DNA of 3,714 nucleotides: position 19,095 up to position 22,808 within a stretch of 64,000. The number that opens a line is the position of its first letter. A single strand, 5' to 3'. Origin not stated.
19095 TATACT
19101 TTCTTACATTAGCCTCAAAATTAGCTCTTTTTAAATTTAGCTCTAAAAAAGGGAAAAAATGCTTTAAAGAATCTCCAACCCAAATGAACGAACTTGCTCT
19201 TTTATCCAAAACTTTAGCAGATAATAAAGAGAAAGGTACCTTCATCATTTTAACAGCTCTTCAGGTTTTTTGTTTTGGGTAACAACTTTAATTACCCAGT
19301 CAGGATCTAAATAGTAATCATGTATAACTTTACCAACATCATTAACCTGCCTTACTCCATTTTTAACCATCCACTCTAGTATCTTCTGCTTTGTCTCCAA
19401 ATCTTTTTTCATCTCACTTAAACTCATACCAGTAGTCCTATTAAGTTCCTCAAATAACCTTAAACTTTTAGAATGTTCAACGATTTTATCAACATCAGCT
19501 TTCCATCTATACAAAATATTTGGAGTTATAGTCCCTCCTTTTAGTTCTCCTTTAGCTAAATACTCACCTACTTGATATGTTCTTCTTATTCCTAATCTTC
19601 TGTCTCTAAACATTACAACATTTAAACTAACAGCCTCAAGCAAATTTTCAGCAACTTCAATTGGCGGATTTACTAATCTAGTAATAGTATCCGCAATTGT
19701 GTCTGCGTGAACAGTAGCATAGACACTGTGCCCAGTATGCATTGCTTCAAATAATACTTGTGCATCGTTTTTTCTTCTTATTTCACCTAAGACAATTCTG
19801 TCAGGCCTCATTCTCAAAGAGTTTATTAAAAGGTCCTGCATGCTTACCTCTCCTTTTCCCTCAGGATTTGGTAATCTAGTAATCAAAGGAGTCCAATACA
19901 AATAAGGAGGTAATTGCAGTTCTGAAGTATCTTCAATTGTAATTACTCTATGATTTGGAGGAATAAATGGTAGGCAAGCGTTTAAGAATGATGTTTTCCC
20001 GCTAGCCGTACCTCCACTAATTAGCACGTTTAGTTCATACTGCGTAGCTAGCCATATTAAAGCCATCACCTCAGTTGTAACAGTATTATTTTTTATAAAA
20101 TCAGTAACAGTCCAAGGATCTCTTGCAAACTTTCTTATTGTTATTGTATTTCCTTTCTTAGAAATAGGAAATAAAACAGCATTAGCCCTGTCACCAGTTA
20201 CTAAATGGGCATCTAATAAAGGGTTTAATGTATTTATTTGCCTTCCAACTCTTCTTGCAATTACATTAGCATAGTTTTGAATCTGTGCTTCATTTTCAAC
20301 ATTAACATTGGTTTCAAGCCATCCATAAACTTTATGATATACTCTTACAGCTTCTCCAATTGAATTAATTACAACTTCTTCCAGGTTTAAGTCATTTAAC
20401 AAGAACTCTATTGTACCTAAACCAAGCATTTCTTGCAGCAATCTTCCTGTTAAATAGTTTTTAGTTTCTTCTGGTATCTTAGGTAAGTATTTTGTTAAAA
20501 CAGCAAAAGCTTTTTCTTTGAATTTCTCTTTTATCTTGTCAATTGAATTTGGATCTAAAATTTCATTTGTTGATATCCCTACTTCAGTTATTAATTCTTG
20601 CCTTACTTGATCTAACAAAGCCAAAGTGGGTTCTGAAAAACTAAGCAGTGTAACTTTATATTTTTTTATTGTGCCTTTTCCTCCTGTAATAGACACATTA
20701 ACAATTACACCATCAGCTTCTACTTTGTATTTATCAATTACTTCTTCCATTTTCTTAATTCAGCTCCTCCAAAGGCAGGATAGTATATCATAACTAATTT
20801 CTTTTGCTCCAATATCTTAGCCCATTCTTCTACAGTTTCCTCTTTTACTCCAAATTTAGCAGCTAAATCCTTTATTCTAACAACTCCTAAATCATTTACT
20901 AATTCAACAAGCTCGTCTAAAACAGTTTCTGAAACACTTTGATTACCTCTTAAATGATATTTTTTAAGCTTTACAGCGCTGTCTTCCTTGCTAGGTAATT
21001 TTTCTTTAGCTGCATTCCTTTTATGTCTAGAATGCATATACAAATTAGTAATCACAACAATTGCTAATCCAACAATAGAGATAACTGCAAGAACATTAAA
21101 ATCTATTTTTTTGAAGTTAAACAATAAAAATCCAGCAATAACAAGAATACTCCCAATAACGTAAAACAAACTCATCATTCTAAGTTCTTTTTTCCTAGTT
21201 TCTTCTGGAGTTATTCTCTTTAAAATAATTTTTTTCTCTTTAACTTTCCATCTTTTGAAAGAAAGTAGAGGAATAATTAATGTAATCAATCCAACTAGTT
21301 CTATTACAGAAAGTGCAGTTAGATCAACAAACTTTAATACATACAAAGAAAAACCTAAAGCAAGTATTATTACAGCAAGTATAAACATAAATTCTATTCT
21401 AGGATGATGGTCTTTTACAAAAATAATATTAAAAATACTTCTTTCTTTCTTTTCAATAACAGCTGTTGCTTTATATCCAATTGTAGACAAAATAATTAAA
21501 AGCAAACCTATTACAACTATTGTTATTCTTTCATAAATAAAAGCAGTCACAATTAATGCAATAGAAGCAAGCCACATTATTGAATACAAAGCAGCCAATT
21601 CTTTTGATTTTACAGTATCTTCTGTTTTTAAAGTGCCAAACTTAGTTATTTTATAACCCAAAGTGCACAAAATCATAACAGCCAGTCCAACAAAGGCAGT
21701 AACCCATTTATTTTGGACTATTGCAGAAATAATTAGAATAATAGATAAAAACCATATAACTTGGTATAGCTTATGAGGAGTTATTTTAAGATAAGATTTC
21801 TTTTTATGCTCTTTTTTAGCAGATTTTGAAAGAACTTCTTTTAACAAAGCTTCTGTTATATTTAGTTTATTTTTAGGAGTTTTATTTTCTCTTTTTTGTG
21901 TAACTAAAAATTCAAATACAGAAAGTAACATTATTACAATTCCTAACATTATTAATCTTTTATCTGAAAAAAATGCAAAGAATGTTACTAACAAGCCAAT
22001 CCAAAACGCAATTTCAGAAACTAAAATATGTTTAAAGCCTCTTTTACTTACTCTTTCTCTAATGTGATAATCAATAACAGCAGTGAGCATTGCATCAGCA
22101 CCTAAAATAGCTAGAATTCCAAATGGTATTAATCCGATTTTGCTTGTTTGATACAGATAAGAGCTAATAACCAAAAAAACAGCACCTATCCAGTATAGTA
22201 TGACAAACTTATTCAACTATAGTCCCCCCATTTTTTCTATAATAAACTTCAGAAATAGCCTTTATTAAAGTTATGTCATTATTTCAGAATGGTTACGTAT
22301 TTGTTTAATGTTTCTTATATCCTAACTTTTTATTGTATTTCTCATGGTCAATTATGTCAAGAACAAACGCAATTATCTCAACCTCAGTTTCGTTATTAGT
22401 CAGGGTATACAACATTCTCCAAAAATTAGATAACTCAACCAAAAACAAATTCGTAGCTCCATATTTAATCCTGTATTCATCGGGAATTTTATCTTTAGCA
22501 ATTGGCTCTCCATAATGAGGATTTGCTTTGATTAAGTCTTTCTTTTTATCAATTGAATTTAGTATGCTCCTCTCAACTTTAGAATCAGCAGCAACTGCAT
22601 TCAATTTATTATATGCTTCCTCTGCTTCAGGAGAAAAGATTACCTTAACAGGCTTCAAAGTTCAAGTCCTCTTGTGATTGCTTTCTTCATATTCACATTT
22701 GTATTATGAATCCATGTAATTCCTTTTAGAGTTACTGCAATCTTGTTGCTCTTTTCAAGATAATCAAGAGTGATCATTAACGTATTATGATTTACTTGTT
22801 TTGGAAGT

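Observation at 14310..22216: Type IV-filament assembly locus with split TadB/TadC-like platform, FlaI-like ATPase, membrane wHTH protein and three KaiC/FlaH-like proteins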

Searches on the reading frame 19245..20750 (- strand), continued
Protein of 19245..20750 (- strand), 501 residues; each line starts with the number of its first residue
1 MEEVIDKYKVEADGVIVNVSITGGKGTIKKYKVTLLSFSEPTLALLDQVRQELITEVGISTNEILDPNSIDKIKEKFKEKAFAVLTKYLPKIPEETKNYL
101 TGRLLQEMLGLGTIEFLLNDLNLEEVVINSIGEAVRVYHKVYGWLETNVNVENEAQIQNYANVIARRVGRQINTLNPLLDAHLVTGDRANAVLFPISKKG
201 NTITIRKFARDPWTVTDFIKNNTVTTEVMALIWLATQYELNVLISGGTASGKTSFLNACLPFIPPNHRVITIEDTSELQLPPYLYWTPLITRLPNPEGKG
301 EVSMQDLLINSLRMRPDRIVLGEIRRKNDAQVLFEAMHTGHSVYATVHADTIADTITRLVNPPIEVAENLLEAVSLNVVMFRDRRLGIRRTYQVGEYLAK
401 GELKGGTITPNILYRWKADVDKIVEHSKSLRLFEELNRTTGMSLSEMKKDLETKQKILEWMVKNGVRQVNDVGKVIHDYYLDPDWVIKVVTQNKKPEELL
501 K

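Call 67: search_solved_structures(query=window:19245-20750:-, max_evalue=1e-10, show_alignments=5)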
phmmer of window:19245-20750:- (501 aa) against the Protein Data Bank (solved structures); distinct sequences matched with E-value up to 1e-10: 9.
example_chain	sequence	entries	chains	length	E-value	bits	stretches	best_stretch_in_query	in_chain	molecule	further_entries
2oap_1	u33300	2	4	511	2.4e-70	240.8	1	99-487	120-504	Type II secretion system protein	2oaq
4ii7_A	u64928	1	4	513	4.5e-56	193.7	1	70-396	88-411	FlaI ATPase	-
4ihq_A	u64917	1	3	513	3e-55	191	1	70-396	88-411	FlaI ATPase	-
8rkd_E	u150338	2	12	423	1.1e-47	166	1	97-360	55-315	Pilus assembly ATPase CpaF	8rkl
8rjf_A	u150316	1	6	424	1.1e-47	166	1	97-360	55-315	Pilus assembly ATPase CpaF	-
9e24_A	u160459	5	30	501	1.8e-47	165.3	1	97-360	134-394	CpaF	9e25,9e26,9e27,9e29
6bge_A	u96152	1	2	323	2.6e-21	79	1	160-362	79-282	VirB11-like protein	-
1g6o_A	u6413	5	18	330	2.7e-21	79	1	160-362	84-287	CAG-ALPHA | virB11 homolog | Cag-alfa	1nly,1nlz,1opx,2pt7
2gza_A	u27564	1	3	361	2.1e-15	59.6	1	228-359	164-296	Type IV secretion system protein VirB11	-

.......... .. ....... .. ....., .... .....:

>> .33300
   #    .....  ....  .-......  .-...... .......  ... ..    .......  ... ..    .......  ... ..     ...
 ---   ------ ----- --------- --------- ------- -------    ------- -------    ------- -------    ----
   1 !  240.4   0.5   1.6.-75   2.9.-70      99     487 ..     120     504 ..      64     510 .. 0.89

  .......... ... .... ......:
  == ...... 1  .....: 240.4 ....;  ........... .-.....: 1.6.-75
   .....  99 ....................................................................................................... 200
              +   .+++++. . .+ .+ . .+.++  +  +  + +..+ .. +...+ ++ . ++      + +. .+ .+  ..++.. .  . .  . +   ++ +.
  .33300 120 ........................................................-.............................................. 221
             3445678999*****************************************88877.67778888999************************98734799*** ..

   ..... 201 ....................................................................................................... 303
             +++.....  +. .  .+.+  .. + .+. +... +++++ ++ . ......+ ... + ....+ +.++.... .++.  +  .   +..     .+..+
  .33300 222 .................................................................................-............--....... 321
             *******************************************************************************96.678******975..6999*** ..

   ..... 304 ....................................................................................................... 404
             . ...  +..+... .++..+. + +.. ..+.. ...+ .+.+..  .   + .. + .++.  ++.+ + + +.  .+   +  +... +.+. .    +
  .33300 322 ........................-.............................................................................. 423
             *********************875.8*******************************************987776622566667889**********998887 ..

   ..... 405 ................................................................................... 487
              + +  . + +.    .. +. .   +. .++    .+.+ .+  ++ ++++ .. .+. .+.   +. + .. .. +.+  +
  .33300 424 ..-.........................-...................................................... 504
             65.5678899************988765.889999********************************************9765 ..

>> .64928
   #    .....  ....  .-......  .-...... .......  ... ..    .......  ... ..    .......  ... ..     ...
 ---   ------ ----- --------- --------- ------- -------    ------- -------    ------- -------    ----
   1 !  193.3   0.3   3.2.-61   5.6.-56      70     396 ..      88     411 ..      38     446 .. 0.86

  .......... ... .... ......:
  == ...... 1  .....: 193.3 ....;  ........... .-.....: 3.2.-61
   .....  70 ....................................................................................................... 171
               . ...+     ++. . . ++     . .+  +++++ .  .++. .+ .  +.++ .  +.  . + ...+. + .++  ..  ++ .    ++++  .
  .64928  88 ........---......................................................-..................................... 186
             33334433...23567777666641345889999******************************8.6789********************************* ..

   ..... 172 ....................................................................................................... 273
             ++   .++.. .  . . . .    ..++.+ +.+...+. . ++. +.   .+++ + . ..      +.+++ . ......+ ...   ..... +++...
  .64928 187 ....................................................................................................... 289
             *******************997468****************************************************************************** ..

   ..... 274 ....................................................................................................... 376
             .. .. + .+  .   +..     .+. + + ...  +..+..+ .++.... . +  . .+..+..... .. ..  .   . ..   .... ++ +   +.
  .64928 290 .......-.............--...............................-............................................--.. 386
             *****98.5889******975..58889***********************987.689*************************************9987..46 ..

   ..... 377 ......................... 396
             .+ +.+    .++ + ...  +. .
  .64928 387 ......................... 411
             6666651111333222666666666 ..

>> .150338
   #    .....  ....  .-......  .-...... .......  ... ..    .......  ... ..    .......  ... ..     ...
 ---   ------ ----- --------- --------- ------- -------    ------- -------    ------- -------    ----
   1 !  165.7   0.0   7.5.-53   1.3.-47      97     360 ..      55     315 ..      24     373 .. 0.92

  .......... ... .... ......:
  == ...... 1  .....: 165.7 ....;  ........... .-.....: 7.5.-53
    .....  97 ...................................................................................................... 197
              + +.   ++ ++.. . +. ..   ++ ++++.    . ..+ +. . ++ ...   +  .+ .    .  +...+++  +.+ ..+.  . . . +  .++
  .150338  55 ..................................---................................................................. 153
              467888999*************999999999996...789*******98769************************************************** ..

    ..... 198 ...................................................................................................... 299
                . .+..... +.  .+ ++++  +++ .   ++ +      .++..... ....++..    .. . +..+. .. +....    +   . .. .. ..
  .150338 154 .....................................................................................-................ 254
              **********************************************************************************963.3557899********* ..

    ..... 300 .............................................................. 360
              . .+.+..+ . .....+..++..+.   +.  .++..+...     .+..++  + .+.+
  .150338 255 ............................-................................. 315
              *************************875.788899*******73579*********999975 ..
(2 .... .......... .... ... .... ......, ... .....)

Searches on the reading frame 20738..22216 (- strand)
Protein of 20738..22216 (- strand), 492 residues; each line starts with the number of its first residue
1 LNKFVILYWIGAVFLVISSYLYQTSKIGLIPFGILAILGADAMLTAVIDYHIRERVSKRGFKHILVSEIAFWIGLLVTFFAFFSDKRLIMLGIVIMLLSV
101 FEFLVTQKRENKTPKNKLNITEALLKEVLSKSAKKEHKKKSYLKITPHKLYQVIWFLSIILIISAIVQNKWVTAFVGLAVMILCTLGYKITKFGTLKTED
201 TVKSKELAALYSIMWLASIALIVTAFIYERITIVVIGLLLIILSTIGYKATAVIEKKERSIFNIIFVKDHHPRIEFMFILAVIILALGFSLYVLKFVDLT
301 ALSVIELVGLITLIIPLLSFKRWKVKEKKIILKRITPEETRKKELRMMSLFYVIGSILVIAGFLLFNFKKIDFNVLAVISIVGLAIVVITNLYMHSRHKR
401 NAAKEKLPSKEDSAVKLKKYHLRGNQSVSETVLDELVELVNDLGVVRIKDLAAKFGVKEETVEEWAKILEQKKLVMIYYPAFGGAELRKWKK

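Call 4: search_protein_families(library=pfam, proteins=[window:20738-22216:-], max_evalue=0.01)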
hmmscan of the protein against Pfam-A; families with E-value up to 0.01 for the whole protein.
window:20738-22216:- (492 aa): 2 families
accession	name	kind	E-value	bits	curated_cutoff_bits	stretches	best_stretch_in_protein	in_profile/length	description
PF08220.18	HTH_DeoR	-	0.0039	17.3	21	0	434-462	3-31/57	DeoR-like helix-turn-helix domain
PF13518.12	HTH_28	-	0.0043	17.6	25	0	437-472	6-39/52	Helix-turn-helix domain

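Call 5: search_protein_families(library=ncbifam, proteins=[window:20738-22216:-], max_evalue=0.01)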
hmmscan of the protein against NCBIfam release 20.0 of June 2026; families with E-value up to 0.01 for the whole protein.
window:20738-22216:- (492 aa): 2 families
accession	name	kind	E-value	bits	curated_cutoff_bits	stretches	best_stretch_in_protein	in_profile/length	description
NF058603.1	SCO2097_fam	equivalog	0.001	19.4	110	0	340-415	37-103/129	SCO2097 family morphological protein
NF008273.0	PRK11050.1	equivalog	0.002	17.8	153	1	399-476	8-85/156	manganese-binding transcriptional regulator MntR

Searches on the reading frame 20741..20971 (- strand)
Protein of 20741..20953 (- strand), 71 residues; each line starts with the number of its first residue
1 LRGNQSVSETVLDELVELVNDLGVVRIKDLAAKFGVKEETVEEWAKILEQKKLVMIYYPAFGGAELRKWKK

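Call 51: find_homologous_proteins(query=window:20741-20953:-, max_evalue=0.001)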
Query seq(71 aa): no candidate shares three 5-residue words with the query. No homologue found.

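Call 54: find_homologous_proteins(query=A3, max_evalue=0.001)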
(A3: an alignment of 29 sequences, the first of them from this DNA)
Query A3 (29 sequences) (71 aa, profile of the alignment): 3 proteins with E <= 0.001 among 542 candidates.
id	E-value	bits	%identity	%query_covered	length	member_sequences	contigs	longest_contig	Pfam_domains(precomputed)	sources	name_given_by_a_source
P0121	8.8e-25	104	44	89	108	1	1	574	-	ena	-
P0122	3.4e-17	80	52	46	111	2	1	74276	-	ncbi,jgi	-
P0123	3.2e-16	76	35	80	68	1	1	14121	-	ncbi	-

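Call 63: predict_structure(alignment_id=A4)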
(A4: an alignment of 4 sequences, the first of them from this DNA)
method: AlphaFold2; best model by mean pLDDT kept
length: 77 residues; sequences in the alignment: 4
mean_pLDDT: 79.0   pTM: 0.61
mean pLDDT of the five models: 79.0, 77.1, 77.0, 76.8, 76.2
residues with pLDDT >= 90: 4; 70-90: 56; 50-70: 12; < 50: 5
segments of 3 or more residues with pLDDT < 50: none
pLDDT, mean of each block of 10 residues (from residue 1): 50 69 87 89 88 86 86 78
secondary structure, 60 per line:
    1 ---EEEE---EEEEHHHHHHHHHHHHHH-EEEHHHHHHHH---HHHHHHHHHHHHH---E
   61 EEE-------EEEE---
elements in order: E4-7 E11-14 H15-28 E30-32 H33-40 H44-56 E60-63 E71-74

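Call 66: fold_search(model_id=the predicted structure, library=pdb)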
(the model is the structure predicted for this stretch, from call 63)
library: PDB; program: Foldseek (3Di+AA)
matches with E <= 10: 1832; with E <= 0.001: 0
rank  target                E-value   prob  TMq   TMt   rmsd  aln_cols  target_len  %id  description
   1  2dk5_MODEL_1_A        2.9e-03  1.00  0.67  0.58   8.5        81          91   16  Solution structure of Winged-Helix domain in RNA polymerase III 39KDa polypeptide (released 2006-10-06)
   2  8zde_C                8.5e-03  1.00  0.66  0.39   2.2        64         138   14  Crystal structure of HsmR with DNA bound (released 2025-11-05)
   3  9e71_BW               8.5e-03  1.00  0.67  0.74   3.1        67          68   18  Cryo-EM structure of the Pyrobaculum calidifontis 70S ribosome (released 2024-11-20)
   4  1s3j_B                1.2e-02  1.00  0.66  0.39   2.2        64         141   22  X-ray crystal structure of YusO protein from Bacillus subtilis (released 2004-04-13)
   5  2vqc                  1.2e-02  1.00  0.55  0.59   2.9        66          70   12  Structure of a DNA binding winged-helix protein, F-112, from Sulfolobus Spindle-shaped Virus 1. (released 2008-05-06)
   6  5aj0_BZ               1.2e-02  0.99  0.58  0.54  12.7        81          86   12  Cryo electron microscopy of actively translating human polysomes (POST state). (released 2015-05-20)
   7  4xrf                  1.3e-02  1.00  0.72  0.41   1.4        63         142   19  Crystal structure of MepR like protein complexed with pseudoligands (released 2016-02-10)
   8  6uvu_B                1.3e-02  1.00  0.58  0.41   4.1        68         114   19  Crystal structure of the AntR antimony-specific transcriptional repressor (released 2020-11-04)
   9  1r23_A                1.4e-02  0.99  0.56  0.43  13.9        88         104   18  Crystal structure of the cyanobacterial metallothionein repressor SmtB in the Zn1-form (one Zn(II) per dimer) (released 2004-05-18)
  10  9ff3                  1.5e-02  1.00  0.66  0.32   1.9        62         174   13  The structure of delta-ScoC, a global regulator protein from Geobacillus kaustophilus T-1 (released 2025-06-04)
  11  1s3j_A                1.5e-02  1.00  0.68  0.38   2.3        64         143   22  X-ray crystal structure of YusO protein from Bacillus subtilis (released 2004-04-13)
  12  9v21_sA               1.5e-02  1.00  0.60  0.64   6.3        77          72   18  Cryo- EM structure of 75S ribosome with P- tRNA from Entamoeba histolytica (released 2025-10-08)
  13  3f6v                  1.7e-02  1.00  0.68  0.56   1.3        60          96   22  Crystal structure of Possible transcriptional regulator for arsenical resistance (released 2008-11-25)
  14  9fhl_c                1.7e-02  1.00  0.65  0.48   2.2        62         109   18  High-resolution cryo-EM structure of Saccharolobus solfataricus 30S ribosomal subunit bound to mRNA and initiator tRNA (released 2025-01-15)
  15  6uvu_A                1.7e-02  1.00  0.57  0.42   4.0        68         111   19  Crystal structure of the AntR antimony-specific transcriptional repressor (released 2020-11-04)
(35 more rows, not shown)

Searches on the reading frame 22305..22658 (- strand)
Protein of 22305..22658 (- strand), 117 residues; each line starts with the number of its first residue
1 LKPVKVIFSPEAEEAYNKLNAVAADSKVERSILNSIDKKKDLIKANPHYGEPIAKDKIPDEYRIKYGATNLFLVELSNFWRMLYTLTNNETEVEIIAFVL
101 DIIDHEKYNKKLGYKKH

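Call 19: search_protein_families(library=pfam, proteins=[window:22305-22658:-], max_evalue=0.01)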
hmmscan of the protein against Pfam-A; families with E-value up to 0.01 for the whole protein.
window:22305-22658:- (117 aa): 1 family
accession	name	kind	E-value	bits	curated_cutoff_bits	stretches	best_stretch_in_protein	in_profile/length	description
PF05016.21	ParE_toxin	-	2.5e-05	25.2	23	1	6-97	1-81/89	ParE toxin of type II toxin-antitoxin system, parDE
